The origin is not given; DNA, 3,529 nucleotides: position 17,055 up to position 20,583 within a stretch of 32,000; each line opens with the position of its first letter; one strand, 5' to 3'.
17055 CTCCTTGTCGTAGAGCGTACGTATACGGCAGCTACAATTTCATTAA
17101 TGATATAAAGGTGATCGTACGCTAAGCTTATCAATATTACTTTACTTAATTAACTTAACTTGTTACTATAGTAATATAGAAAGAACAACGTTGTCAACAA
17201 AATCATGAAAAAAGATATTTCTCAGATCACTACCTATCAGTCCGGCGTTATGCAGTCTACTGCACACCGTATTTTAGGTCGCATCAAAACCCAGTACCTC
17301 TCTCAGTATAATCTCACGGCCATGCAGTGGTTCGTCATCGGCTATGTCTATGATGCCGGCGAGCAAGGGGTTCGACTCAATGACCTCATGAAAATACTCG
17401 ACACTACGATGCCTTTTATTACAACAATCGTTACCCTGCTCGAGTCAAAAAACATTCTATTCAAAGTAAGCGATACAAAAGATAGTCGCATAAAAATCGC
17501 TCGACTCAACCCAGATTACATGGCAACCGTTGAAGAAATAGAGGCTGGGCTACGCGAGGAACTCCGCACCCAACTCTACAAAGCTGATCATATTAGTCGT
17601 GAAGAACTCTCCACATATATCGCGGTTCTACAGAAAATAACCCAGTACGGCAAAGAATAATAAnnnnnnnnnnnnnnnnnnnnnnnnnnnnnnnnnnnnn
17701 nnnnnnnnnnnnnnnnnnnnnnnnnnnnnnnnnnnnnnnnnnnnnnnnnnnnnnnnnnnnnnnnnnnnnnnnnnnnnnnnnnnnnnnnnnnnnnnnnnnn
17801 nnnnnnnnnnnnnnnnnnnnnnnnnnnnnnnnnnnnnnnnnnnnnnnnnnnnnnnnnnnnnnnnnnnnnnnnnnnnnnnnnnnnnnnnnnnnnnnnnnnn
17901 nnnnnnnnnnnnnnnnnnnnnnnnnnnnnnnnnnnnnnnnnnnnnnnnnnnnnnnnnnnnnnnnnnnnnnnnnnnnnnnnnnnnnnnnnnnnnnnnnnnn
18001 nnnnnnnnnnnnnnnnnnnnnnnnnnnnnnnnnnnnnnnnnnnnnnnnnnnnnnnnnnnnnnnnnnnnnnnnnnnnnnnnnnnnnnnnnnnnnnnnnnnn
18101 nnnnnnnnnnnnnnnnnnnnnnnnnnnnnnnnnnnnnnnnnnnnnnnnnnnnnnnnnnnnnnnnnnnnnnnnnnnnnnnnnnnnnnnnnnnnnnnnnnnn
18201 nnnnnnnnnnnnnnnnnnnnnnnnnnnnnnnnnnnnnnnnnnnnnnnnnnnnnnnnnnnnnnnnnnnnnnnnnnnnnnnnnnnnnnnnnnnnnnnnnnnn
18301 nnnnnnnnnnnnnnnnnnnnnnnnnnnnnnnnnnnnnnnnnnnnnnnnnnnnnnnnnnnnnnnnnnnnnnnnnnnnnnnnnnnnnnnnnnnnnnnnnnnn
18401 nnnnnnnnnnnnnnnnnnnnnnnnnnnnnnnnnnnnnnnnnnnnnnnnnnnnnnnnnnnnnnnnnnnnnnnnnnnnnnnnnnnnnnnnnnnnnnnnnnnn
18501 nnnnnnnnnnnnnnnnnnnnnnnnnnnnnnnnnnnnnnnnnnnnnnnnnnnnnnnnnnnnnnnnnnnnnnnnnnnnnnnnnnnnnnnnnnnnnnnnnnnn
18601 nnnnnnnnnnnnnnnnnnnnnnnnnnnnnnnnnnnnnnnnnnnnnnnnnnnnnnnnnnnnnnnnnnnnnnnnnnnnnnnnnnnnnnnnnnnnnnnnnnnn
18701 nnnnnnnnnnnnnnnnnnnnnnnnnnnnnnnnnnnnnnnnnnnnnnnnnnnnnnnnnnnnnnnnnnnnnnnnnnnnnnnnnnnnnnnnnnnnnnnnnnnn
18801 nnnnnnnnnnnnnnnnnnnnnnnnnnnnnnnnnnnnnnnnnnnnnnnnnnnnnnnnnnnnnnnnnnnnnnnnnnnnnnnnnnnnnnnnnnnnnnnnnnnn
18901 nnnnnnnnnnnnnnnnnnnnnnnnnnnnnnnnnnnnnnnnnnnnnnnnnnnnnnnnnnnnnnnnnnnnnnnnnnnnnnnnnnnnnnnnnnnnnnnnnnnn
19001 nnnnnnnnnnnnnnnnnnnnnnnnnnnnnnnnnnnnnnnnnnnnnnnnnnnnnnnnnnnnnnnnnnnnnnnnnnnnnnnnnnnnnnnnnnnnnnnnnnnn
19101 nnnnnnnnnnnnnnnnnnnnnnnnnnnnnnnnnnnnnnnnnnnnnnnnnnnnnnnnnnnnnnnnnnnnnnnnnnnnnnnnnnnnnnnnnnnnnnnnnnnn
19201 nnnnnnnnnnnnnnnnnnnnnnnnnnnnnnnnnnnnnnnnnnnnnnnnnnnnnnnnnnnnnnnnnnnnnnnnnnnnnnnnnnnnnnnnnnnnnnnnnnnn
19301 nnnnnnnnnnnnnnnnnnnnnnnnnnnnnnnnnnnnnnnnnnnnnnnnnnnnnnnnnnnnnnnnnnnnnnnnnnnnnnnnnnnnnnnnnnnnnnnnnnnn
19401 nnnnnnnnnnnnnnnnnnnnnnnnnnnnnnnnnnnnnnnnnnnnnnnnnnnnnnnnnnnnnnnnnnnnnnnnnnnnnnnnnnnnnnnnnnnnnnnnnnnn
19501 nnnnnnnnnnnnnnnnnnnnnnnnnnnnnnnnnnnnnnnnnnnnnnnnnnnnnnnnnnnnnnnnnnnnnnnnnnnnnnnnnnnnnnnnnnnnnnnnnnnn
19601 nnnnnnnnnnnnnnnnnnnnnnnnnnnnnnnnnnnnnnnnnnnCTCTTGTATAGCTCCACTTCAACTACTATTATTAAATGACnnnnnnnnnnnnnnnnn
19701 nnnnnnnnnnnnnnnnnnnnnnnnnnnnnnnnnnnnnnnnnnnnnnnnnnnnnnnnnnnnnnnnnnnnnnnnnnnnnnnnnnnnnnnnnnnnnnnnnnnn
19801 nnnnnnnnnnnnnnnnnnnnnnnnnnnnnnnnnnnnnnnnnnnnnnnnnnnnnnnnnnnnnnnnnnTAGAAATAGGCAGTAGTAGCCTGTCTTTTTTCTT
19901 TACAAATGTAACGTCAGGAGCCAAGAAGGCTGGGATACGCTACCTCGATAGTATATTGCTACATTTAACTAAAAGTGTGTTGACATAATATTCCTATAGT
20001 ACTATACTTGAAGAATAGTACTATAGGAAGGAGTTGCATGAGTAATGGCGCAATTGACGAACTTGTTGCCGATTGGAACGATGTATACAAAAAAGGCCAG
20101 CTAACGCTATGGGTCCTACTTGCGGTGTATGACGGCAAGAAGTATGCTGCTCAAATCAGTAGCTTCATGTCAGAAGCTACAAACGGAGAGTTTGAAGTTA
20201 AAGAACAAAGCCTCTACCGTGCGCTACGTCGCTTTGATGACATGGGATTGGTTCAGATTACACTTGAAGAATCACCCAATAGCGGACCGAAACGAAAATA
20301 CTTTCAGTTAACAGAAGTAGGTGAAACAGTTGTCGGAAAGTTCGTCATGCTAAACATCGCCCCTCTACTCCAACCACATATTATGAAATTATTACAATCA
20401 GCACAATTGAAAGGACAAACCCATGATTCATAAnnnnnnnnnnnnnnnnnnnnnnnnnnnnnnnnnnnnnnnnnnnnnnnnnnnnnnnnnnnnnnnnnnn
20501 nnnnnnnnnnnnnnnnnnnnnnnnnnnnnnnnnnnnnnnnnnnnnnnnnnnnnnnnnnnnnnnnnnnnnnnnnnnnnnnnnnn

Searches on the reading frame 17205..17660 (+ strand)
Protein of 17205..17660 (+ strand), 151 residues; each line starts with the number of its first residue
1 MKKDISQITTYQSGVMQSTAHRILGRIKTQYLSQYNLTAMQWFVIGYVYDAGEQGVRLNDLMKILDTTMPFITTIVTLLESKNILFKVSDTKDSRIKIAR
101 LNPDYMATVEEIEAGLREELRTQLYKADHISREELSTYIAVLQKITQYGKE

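Call 41: search_protein_families(library=pfam, proteins=[window:17205-17660:+], max_evalue=0.001)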
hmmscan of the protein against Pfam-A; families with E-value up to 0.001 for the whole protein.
window:17205-17660:+ (151 aa): 2 families
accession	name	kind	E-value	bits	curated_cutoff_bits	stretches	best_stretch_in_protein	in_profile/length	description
PF22381.2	Staph_reg_Sar_Rot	-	1.7e-06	28.5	27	1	27-112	2-85/85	Transcriptional regulator SarA/Rot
PF12802.13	MarR_2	-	1.8e-06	28.4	27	1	35-95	1-60/61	MarR family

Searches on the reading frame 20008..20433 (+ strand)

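Call 41: search_protein_families(library=pfam, proteins=[window:20008-20433:+], max_evalue=0.001)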
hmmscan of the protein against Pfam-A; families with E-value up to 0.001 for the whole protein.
window:20008-20433:+ (141 aa): 1 family
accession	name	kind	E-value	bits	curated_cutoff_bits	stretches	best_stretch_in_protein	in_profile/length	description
PF03551.20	PadR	-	1.3e-13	51.1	27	1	37-108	2-72/75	Transcriptional regulator PadR-like family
